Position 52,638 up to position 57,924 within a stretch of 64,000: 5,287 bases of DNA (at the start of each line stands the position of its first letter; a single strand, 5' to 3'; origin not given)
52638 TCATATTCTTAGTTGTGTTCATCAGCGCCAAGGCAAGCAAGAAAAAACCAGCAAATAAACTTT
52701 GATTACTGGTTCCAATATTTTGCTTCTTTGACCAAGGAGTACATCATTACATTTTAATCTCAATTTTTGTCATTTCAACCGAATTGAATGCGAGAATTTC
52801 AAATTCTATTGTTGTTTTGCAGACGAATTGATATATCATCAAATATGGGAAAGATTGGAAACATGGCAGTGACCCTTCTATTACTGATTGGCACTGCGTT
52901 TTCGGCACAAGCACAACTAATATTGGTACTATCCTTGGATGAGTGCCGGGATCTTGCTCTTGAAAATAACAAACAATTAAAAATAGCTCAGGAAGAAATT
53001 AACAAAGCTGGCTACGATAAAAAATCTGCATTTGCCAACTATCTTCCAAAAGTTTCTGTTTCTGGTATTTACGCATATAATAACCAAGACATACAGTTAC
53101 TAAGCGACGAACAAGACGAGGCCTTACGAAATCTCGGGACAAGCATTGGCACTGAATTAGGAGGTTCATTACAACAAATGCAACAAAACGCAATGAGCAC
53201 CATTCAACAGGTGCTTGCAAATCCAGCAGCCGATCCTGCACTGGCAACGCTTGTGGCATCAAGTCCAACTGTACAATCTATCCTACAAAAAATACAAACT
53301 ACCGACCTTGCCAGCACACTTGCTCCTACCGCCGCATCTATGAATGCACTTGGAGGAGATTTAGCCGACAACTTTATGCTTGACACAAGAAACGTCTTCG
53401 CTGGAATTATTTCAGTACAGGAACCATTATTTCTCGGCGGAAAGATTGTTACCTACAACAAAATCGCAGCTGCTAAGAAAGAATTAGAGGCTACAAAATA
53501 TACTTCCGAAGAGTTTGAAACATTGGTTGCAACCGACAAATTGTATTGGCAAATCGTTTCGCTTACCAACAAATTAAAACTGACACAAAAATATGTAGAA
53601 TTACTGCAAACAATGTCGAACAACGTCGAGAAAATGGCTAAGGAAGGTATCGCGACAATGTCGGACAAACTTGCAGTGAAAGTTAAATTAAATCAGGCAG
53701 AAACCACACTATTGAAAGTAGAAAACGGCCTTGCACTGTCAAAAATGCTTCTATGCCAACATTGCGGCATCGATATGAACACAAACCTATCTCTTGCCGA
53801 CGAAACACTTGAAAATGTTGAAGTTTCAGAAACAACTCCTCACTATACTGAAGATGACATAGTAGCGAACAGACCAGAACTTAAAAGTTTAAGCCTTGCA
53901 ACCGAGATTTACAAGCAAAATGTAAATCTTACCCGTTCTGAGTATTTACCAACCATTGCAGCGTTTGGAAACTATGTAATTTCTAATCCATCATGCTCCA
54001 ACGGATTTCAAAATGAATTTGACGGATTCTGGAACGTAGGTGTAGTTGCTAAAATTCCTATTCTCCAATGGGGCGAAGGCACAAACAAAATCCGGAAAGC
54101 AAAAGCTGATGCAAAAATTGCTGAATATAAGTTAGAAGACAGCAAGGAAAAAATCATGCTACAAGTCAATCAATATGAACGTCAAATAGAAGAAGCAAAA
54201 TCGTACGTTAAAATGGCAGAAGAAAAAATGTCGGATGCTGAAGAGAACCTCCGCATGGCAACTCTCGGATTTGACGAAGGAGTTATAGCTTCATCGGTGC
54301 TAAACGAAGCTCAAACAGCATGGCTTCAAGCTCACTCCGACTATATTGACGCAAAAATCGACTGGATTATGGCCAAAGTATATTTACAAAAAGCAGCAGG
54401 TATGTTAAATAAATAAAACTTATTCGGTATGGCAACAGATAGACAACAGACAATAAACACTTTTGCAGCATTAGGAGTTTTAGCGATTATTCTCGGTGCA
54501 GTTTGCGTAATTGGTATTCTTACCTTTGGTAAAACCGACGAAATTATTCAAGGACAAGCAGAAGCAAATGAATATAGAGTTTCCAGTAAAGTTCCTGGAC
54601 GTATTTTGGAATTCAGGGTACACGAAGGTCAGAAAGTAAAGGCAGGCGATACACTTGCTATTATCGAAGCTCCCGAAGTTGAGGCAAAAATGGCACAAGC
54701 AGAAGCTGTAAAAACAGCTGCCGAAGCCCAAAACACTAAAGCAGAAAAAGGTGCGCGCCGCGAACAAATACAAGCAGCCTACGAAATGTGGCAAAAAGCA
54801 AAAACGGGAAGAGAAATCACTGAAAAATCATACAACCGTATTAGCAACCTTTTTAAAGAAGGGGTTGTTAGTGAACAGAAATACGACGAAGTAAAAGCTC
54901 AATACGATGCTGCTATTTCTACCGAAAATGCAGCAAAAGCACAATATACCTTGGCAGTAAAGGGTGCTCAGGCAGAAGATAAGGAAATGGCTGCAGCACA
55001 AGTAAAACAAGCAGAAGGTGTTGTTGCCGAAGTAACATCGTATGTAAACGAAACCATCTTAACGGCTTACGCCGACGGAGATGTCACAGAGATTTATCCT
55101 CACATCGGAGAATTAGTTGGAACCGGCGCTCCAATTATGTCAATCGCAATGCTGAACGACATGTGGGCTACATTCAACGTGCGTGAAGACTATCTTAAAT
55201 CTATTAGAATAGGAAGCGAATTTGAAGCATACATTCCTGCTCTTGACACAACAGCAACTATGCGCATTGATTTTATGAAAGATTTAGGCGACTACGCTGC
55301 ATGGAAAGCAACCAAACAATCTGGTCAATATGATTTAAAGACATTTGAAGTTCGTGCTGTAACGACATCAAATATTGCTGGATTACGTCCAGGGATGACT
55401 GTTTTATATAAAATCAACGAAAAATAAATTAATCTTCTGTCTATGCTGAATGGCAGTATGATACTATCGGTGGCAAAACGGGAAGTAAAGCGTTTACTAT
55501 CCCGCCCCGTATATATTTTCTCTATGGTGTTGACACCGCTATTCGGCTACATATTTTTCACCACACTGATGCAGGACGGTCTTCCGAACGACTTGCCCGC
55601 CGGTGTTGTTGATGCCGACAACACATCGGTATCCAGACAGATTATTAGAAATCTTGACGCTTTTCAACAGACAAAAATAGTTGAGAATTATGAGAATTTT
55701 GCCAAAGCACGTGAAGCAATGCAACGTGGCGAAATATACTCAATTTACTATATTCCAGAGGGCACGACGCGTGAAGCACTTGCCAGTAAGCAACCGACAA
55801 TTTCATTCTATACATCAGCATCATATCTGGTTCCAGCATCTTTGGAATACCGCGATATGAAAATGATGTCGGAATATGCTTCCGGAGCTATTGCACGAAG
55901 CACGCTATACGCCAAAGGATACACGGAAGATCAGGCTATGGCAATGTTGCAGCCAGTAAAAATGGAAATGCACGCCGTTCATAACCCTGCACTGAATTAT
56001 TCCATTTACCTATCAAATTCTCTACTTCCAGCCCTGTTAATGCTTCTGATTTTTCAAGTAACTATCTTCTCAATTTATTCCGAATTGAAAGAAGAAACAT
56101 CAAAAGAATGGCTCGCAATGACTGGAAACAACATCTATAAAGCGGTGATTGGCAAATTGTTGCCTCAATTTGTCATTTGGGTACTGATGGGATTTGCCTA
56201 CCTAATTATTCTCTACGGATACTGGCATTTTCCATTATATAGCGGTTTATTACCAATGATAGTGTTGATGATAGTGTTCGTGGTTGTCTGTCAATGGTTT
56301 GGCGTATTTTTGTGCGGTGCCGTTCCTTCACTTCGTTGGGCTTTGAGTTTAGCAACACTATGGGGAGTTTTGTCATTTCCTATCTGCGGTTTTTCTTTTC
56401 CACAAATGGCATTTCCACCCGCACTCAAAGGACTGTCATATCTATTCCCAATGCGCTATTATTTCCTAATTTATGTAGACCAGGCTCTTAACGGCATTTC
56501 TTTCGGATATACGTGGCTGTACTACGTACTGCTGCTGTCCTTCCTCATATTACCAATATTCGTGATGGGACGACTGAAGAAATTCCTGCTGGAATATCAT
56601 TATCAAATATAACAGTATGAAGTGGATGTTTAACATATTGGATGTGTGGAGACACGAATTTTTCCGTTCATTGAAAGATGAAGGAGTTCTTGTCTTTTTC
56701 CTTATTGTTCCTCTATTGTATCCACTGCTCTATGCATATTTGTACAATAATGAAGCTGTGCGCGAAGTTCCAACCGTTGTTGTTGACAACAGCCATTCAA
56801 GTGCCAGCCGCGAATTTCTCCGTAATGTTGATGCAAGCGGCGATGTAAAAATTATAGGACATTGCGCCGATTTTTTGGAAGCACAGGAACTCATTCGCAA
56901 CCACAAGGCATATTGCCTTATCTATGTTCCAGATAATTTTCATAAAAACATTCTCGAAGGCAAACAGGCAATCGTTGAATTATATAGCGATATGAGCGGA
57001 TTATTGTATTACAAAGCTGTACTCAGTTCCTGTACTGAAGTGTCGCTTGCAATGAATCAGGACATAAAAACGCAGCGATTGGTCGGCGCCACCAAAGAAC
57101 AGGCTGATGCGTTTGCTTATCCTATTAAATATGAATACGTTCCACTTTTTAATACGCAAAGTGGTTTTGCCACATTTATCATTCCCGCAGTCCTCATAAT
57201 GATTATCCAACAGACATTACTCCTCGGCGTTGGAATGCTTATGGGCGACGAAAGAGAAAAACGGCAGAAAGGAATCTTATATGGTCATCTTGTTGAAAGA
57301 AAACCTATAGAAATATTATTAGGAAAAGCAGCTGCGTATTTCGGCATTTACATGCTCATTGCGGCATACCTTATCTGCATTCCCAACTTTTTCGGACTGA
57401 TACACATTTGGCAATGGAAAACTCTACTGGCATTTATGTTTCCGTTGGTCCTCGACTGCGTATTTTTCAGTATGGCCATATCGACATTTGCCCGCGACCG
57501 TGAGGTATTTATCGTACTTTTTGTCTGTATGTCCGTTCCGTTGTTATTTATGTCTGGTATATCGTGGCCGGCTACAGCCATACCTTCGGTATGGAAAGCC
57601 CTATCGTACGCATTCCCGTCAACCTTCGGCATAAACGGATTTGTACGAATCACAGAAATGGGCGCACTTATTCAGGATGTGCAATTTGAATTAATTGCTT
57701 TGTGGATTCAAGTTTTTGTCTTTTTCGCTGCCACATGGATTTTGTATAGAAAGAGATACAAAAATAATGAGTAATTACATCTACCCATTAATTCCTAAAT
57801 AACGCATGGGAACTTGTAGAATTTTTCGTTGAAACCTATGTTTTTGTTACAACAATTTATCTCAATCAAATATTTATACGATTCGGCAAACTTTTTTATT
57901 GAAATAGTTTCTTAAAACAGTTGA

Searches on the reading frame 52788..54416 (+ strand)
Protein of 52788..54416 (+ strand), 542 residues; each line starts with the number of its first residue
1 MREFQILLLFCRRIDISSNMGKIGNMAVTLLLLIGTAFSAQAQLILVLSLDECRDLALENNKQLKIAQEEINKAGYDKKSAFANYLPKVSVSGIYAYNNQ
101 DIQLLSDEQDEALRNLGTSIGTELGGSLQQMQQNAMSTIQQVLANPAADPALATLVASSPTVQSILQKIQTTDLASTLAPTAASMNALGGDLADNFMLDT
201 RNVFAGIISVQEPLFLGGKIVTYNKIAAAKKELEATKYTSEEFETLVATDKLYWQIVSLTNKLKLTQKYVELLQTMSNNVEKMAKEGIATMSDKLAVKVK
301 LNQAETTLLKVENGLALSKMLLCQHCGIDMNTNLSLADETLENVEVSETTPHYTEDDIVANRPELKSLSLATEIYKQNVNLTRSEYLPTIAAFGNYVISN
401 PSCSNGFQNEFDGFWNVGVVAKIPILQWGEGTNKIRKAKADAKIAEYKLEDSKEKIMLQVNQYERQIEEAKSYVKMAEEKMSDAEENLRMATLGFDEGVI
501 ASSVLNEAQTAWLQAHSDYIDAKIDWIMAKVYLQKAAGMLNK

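Call 112: search_protein_families(library=pfam, proteins=[window:52788-54416:+], max_evalue=0.001)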
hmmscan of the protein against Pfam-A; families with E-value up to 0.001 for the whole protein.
window:52788-54416:+ (542 aa): 1 family
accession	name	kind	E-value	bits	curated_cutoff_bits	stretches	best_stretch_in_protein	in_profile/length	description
PF02321.23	OEP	-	2.4e-56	191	22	3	358-536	8-185/187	Outer membrane efflux protein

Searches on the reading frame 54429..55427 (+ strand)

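Call 112: search_protein_families(library=pfam, proteins=[window:54429-55427:+], max_evalue=0.001)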
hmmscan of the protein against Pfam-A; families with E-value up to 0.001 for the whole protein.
window:54429-55427:+ (332 aa): 4 families
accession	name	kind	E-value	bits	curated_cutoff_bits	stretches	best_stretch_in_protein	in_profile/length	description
PF16576.10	HlyD_D23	-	6.3e-15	55.5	30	1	45-285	16-186/214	Barrel-sandwich domain of CusB or HlyD membrane-fusion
PF13437.12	HlyD_3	-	2.4e-10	41.5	22.2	1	211-281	2-74/106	HlyD family secretion protein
PF13533.13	Biotin_lipoyl_2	-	1.3e-08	34.9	29.8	1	51-80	3-32/32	Biotin-lipoyl like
PF00364.28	Biotin_lipoyl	-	8e-07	29.3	22.1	0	57-81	15-38/73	Biotin-requiring enzyme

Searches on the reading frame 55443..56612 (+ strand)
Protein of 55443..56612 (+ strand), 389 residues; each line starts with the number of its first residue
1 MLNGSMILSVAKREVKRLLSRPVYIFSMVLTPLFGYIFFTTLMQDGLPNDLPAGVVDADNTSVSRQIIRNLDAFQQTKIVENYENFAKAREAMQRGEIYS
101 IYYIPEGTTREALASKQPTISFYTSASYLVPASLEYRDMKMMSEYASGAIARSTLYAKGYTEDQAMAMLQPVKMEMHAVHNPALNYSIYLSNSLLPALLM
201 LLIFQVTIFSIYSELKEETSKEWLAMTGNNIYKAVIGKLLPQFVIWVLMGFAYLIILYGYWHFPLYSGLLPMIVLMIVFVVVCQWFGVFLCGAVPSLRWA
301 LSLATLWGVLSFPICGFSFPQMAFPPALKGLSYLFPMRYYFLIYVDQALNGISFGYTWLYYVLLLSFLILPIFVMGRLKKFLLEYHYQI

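Call 112: search_protein_families(library=pfam, proteins=[window:55443-56612:+], max_evalue=0.001)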
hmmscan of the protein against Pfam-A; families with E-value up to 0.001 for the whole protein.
window:55443-56612:+ (389 aa): 2 families
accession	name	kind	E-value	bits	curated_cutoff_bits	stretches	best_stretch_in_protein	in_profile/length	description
PF12698.13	ABC2_membrane_3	-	3.9e-40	138.5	31.6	1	24-370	3-340/347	ABC-2 family transporter protein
PF01061.29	ABC2_membrane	-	2.3e-07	31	26.9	1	222-341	82-203/211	ABC-2 type transporter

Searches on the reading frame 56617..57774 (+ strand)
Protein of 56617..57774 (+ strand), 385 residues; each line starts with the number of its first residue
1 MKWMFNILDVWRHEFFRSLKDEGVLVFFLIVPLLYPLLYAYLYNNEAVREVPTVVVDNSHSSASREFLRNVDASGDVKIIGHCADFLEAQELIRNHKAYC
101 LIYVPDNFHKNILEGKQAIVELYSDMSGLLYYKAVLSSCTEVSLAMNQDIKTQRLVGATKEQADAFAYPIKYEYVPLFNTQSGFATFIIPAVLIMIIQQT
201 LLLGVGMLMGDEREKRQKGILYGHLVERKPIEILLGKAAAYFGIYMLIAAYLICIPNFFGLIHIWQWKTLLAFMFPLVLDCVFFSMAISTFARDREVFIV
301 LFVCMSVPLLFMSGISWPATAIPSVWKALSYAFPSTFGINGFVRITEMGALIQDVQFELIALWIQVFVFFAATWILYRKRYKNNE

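Call 112: search_protein_families(library=pfam, proteins=[window:56617-57774:+], max_evalue=0.001)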
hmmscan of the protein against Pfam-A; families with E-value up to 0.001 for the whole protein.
window:56617-57774:+ (385 aa): 2 families
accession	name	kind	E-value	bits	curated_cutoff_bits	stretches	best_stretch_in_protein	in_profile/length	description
PF12698.13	ABC2_membrane_3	-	2.5e-52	178.5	31.6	1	24-375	3-347/347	ABC-2 family transporter protein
PF01061.29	ABC2_membrane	-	2.6e-08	34.1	26.9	1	187-343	51-207/211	ABC-2 type transporter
